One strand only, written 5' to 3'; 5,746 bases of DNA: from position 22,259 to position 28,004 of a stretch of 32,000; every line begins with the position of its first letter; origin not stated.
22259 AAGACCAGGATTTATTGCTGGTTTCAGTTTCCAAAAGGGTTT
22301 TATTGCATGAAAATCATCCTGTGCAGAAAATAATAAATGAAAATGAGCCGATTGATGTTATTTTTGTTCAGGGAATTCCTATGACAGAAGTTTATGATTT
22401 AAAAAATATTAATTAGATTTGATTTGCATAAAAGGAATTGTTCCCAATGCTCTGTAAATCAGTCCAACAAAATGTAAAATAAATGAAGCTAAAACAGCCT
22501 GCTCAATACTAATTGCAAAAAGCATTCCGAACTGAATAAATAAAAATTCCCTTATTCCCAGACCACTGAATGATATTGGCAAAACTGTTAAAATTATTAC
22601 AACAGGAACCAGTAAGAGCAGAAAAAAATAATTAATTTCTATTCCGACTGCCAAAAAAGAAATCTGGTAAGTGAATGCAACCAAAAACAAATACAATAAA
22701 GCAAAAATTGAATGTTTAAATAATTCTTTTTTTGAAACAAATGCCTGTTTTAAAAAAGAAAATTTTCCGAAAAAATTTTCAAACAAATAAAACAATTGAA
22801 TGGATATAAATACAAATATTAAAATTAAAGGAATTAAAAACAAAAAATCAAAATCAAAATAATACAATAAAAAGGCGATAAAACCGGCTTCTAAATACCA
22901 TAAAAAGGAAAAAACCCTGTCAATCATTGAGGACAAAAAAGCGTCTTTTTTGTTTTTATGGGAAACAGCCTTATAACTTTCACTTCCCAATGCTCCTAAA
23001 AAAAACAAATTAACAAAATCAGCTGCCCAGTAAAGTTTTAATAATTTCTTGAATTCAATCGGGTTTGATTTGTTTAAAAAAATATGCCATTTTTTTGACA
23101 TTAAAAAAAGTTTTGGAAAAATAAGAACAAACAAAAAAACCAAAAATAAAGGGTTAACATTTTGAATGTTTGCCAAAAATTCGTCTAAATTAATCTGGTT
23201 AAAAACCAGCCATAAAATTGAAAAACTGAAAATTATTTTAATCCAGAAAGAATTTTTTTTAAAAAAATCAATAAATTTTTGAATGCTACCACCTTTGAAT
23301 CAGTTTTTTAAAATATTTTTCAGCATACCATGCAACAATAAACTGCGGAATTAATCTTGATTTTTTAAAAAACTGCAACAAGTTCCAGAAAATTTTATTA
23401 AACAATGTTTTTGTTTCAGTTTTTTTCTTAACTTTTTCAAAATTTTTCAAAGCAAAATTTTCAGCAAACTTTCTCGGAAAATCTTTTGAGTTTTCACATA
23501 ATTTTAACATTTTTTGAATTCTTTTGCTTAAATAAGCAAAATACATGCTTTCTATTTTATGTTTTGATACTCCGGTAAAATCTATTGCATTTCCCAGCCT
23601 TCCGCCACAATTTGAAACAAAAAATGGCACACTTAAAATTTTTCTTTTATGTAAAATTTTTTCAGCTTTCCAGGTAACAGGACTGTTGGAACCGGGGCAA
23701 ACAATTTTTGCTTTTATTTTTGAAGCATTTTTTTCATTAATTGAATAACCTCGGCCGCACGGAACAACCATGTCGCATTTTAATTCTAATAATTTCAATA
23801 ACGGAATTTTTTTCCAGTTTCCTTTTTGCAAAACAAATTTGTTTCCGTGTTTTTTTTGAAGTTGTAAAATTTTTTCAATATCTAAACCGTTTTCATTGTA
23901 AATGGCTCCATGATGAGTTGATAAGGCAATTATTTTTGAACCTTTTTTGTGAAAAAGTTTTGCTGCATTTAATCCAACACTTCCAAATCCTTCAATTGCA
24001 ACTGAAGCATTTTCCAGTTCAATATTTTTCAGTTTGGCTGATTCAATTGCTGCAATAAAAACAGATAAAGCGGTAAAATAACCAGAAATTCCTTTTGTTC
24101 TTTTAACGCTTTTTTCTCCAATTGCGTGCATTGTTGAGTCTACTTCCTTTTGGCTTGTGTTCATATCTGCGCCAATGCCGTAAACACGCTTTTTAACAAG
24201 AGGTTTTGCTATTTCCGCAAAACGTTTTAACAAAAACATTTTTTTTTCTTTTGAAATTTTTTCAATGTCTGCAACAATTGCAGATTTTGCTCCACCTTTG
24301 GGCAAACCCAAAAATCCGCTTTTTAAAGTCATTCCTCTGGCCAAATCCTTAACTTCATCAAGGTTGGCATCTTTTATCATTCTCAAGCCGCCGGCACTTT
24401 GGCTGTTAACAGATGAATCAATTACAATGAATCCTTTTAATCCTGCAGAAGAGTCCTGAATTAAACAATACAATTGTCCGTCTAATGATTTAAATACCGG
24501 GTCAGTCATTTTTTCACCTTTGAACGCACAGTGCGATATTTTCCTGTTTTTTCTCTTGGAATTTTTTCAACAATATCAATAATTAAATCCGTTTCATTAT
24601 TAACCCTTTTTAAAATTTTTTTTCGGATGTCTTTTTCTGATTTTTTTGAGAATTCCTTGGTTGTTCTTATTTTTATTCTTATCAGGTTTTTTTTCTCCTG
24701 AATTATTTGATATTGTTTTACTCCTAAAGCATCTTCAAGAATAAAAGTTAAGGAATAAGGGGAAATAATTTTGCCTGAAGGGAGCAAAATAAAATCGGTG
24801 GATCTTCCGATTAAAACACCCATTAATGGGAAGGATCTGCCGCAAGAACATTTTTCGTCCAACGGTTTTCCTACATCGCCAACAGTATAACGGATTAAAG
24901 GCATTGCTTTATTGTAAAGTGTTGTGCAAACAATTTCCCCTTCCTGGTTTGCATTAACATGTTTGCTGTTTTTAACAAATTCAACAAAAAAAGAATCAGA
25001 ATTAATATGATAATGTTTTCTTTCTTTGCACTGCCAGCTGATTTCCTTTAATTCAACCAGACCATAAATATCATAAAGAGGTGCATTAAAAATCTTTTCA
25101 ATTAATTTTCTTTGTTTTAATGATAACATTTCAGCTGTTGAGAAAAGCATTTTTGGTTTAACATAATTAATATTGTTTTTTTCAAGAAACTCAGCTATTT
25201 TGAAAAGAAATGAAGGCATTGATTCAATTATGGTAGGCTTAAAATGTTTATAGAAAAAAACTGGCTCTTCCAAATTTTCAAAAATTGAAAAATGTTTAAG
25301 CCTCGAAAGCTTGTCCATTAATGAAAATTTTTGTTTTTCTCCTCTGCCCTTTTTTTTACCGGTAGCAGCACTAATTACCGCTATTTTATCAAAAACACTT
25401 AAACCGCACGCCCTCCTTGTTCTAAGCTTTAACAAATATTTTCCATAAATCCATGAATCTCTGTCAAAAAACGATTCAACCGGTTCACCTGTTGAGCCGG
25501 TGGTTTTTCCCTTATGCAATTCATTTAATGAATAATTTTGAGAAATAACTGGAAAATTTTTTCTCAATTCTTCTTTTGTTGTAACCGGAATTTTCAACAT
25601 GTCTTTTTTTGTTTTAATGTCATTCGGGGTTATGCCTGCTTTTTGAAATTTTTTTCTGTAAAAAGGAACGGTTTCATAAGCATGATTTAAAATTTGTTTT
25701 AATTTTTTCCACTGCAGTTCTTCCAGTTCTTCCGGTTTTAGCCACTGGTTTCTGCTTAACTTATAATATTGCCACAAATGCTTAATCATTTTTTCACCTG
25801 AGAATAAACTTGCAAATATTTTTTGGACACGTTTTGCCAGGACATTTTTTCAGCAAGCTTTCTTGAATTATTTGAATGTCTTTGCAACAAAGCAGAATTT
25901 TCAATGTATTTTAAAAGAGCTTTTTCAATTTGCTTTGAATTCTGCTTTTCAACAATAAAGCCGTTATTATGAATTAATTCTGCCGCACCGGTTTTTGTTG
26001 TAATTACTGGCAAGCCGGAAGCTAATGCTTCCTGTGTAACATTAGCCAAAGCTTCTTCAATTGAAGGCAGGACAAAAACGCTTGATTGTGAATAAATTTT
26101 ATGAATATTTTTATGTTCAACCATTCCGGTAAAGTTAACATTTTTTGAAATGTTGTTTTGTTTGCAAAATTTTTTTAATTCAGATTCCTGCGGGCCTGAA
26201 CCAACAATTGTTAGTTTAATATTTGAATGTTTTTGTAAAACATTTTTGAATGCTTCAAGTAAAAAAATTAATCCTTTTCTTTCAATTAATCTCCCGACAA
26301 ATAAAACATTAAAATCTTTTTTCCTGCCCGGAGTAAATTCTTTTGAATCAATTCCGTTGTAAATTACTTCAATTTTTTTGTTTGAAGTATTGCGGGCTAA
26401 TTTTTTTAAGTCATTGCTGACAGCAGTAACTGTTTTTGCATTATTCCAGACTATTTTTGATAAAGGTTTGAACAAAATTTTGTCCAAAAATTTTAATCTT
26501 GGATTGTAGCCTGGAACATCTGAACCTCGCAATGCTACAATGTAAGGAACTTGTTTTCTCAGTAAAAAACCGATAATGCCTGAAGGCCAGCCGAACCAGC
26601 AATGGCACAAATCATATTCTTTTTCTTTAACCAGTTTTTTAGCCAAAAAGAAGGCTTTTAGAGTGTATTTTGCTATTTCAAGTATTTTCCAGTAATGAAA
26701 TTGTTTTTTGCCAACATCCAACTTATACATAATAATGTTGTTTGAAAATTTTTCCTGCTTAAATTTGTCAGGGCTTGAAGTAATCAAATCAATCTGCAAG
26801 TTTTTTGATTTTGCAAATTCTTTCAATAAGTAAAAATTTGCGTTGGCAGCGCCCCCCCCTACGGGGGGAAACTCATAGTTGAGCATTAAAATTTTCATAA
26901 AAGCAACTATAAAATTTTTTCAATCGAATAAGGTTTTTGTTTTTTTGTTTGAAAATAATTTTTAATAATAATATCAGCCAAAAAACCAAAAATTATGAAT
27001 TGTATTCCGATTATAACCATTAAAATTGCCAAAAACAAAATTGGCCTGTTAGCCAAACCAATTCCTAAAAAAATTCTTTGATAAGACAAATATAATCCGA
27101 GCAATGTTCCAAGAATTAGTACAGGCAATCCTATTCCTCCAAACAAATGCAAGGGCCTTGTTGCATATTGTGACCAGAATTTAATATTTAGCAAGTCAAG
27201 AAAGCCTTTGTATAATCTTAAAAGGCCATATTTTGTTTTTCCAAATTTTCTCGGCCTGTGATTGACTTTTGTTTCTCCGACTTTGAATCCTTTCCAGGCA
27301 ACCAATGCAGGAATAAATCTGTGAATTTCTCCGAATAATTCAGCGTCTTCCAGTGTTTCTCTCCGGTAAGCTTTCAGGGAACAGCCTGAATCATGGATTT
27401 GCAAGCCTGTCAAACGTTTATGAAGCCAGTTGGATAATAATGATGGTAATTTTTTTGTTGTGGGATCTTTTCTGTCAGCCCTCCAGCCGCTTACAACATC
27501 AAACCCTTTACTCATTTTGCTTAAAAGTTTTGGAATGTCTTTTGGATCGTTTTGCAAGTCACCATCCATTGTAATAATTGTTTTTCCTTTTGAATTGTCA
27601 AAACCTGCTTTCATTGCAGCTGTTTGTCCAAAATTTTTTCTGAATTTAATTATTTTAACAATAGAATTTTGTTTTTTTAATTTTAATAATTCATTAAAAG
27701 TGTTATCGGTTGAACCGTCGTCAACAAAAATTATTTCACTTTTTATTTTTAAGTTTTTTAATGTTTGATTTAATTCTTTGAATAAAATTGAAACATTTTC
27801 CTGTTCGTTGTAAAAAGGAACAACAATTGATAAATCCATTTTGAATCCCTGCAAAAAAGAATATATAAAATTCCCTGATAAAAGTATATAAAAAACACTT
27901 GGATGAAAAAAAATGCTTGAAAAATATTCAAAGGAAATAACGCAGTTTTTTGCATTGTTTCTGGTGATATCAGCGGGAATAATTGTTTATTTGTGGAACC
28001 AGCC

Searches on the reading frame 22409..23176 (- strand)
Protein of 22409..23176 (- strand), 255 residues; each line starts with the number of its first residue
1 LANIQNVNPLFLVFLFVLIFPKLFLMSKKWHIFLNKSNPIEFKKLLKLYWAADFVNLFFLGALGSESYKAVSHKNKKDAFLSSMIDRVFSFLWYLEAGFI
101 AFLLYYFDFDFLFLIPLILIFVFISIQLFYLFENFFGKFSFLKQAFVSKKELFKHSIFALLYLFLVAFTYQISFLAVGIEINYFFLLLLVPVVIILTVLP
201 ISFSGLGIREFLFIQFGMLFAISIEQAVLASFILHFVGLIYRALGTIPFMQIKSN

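Call 67: search_protein_families(library=pfam, proteins=[window:22409-23176:-])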
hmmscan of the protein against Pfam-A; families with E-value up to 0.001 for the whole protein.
window:22409-23176:- (255 aa): 1 family
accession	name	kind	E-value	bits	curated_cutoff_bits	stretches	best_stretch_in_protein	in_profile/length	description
PF03706.18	LPG_synthase_TM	-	3e-18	66.8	33.4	1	3-240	27-296/302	Lysylphosphatidylglycerol synthase TM region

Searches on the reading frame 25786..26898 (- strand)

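Call 67: search_protein_families(library=pfam, proteins=[window:25786-26898:-])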
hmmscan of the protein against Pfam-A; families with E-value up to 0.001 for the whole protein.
window:25786-26898:- (370 aa): 7 families
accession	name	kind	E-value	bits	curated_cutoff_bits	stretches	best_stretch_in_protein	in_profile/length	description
PF00534.26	Glycos_transf_1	-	4.6e-38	130.9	26.4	1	192-347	12-171/172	Glycosyl transferases group 1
PF13692.12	Glyco_trans_1_4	-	1.2e-35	123.3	27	1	197-334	3-142/142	Glycosyl transferases group 1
PF13439.12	Glyco_transf_4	-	4.7e-17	63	28.5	1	15-185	2-168/170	Glycosyltransferase Family 4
PF20706.3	GT4-conflict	-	2e-13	50.5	26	1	152-357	145-381/385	Family 4 Glycosyltransferase in conflict systems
PF13477.12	Glyco_trans_4_2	-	2.1e-10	41.3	23.4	1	27-160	18-138/139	Glycosyl transferase 4-like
PF13579.12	Glyco_trans_4_4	-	1.7e-07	32.1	29.7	1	81-182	58-158/158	Glycosyl transferase 4-like domain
PF13524.12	Glyco_trans_1_2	-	9.3e-05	22.9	25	1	217-356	9-137/144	Glycosyl transferase-like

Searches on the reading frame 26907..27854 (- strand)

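Call 67: search_protein_families(library=pfam, proteins=[window:26907-27854:-])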
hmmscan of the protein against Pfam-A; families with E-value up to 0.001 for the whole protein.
window:26907-27854:- (315 aa): 2 families
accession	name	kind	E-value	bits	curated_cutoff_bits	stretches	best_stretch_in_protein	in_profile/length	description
PF00535.33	Glycos_transf_2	-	2.2e-31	109.5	23.3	1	9-169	1-165/168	Glycosyl transferase family 2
PF10111.15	Glyco_tranf_2_2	-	1.1e-08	35.3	27.3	1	9-112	1-104/276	Glycosyltransferase like family 2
